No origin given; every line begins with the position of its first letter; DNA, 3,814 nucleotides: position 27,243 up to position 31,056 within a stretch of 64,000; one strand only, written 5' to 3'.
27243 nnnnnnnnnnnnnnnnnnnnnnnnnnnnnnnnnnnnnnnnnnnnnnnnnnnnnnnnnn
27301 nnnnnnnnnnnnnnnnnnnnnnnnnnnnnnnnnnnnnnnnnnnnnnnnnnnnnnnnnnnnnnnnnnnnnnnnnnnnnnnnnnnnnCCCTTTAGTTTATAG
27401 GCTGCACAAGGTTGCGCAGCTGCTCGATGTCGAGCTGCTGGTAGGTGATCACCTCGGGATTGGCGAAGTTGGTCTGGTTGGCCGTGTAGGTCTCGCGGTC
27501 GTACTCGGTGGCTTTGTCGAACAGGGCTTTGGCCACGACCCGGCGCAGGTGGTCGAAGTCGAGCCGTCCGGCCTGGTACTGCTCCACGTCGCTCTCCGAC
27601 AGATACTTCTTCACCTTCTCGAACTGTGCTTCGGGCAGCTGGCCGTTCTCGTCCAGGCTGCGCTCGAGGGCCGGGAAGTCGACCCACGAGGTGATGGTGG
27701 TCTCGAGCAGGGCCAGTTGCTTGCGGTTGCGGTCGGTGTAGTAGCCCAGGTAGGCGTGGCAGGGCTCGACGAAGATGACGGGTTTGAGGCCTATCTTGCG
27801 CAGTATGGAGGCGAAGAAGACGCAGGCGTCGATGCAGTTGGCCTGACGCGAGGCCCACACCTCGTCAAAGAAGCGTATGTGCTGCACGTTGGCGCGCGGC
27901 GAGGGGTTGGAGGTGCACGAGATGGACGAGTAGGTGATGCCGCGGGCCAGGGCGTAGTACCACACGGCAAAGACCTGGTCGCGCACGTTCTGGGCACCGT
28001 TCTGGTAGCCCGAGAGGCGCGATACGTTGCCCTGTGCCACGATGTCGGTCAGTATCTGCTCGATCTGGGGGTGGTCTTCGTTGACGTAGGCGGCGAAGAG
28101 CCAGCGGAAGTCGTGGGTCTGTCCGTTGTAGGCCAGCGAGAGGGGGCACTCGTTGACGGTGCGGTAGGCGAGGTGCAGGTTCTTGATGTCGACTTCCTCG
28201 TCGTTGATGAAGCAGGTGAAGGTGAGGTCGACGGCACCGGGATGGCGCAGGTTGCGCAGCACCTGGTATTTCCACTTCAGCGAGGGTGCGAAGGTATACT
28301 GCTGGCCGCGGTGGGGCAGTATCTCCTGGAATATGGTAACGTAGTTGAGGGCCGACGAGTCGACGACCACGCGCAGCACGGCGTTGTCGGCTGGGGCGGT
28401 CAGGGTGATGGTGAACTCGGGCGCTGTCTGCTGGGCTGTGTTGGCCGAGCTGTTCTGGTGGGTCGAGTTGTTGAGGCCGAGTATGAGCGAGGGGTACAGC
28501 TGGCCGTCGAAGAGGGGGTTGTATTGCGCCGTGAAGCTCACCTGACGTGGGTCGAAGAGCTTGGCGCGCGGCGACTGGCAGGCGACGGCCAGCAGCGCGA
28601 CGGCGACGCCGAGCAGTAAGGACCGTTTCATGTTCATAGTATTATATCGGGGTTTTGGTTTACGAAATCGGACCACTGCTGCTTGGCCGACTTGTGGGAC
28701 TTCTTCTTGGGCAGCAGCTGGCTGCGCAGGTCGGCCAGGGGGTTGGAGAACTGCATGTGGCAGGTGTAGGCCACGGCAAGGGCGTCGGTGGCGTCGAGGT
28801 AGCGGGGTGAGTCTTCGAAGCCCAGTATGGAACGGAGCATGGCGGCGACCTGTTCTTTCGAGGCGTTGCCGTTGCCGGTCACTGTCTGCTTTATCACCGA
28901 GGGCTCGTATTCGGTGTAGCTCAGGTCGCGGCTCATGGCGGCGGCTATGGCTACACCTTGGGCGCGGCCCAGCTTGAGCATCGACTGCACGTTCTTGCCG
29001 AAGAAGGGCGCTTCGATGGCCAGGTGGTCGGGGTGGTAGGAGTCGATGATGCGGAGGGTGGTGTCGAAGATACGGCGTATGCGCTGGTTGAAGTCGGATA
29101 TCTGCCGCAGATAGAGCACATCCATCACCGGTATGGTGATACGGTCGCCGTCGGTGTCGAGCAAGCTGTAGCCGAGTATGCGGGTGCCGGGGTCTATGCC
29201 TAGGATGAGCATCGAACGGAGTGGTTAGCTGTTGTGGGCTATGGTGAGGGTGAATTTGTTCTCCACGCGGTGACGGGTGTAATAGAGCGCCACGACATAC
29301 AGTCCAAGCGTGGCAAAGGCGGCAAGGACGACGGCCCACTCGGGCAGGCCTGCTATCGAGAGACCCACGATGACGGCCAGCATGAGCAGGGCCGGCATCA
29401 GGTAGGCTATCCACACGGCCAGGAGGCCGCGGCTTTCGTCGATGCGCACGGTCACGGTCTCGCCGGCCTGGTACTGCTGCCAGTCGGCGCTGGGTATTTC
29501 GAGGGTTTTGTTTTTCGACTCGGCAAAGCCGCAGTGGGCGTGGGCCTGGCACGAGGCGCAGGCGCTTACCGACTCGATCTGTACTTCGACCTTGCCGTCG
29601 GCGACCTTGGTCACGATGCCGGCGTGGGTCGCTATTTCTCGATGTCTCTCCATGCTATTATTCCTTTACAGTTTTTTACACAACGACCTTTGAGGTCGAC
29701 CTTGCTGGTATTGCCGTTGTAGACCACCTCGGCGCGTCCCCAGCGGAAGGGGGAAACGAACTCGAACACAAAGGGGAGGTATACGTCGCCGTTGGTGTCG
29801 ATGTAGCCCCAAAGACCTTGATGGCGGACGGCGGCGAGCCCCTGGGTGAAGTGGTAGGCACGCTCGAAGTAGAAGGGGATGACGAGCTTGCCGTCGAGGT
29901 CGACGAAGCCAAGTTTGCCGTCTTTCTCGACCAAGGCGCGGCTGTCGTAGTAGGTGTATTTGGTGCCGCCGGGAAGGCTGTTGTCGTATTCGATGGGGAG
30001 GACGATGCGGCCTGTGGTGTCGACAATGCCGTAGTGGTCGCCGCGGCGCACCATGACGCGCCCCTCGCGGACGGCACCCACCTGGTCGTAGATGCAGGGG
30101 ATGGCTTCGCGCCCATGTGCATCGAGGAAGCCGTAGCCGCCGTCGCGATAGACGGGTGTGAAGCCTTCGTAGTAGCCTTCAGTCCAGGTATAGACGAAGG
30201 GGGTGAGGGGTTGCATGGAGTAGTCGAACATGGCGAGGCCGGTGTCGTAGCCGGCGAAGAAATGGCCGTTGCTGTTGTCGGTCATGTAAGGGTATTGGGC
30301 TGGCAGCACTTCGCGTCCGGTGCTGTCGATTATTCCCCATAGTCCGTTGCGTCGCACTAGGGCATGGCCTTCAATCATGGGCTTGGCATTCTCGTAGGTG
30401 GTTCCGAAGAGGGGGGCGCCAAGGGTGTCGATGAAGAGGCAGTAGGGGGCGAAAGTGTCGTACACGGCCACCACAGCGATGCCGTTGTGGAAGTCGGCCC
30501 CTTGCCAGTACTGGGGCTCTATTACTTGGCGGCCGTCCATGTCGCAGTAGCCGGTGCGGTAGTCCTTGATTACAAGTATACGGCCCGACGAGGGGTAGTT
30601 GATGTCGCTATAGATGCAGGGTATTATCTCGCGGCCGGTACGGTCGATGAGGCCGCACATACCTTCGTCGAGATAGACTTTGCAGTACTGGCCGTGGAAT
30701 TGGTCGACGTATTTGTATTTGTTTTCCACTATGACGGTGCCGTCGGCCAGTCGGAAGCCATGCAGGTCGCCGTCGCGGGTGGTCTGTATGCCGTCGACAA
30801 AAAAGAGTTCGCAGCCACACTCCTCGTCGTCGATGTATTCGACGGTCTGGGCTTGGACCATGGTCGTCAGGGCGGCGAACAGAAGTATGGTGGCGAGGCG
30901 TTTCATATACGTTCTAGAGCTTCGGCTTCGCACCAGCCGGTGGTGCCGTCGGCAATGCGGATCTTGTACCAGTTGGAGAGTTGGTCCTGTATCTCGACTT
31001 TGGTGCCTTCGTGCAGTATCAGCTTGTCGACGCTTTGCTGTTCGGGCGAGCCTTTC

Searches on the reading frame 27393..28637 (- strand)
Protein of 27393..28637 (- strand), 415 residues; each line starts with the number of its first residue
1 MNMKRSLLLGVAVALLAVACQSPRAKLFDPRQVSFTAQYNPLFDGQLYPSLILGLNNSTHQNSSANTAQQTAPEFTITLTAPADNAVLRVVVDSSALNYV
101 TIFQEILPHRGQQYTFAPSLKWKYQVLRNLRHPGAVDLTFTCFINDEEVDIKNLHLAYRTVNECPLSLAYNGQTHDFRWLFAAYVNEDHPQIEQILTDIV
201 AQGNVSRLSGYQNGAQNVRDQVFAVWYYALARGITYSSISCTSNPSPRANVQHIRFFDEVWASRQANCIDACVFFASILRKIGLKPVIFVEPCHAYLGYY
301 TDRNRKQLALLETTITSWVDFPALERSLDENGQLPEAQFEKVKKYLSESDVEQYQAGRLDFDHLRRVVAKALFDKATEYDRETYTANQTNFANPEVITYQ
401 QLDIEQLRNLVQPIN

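Call 14: search_protein_families(library=pfam, proteins=[window:27393-28637:-], max_evalue=0.001)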
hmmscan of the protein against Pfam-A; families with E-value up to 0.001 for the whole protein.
window:27393-28637:- (415 aa): 0 families

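Call 77: search_protein_families(library=pfam, proteins=[window:27393-28637:-], max_evalue=10)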
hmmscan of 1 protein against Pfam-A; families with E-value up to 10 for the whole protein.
window:27393-28637:- (415 aa): 0 families

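Call 81: search_protein_families(library=padloc, proteins=[window:27393-28637:-], max_evalue=0.01)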
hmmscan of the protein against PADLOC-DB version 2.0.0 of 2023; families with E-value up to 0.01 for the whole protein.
window:27393-28637:- (415 aa): 0 families

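Call 89: search_solved_structures(query=window:27393-28637:-, max_evalue=10, show_alignments=1)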
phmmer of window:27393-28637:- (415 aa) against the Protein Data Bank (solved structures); distinct sequences matched with E-value up to 10: 0.

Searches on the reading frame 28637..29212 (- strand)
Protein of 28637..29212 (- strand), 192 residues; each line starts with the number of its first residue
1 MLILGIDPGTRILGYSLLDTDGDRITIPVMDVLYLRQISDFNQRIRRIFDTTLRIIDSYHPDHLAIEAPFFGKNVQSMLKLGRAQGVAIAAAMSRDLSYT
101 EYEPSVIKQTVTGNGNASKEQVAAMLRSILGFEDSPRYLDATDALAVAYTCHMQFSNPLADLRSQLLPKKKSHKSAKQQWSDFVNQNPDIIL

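Call 14: search_protein_families(library=pfam, proteins=[window:28637-29212:-], max_evalue=0.001)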
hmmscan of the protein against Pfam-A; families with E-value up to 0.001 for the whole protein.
window:28637-29212:- (192 aa): 1 family
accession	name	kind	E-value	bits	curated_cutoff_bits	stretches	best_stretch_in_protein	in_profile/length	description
PF02075.23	RuvC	-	7.4e-42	143.2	22.2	1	3-150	1-147/148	Crossover junction endodeoxyribonuclease RuvC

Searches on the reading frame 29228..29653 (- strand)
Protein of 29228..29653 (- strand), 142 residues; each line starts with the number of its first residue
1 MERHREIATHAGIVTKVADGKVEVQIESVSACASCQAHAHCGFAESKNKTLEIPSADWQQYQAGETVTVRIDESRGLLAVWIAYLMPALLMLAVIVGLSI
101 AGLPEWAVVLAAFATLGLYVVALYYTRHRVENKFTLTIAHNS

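Call 14: search_protein_families(library=pfam, proteins=[window:29228-29653:-], max_evalue=0.001)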
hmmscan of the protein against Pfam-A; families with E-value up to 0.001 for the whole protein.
window:29228-29653:- (142 aa): 1 family
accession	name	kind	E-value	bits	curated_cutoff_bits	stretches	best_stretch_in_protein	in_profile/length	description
PF04246.17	RseC_MucC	-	2.3e-26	92.7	24.4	1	14-137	1-125/130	Positive regulator of sigma(E), RseC/MucC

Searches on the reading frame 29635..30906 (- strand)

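Call 14: search_protein_families(library=pfam, proteins=[window:29635-30906:-], max_evalue=0.001)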
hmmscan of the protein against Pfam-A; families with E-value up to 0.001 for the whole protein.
window:29635-30906:- (424 aa): 1 family
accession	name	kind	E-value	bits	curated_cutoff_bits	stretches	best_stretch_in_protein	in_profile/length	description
PF14903.11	WG_beta_rep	-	2.4e-62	207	25.6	6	333-366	2-35/35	WG containing repeat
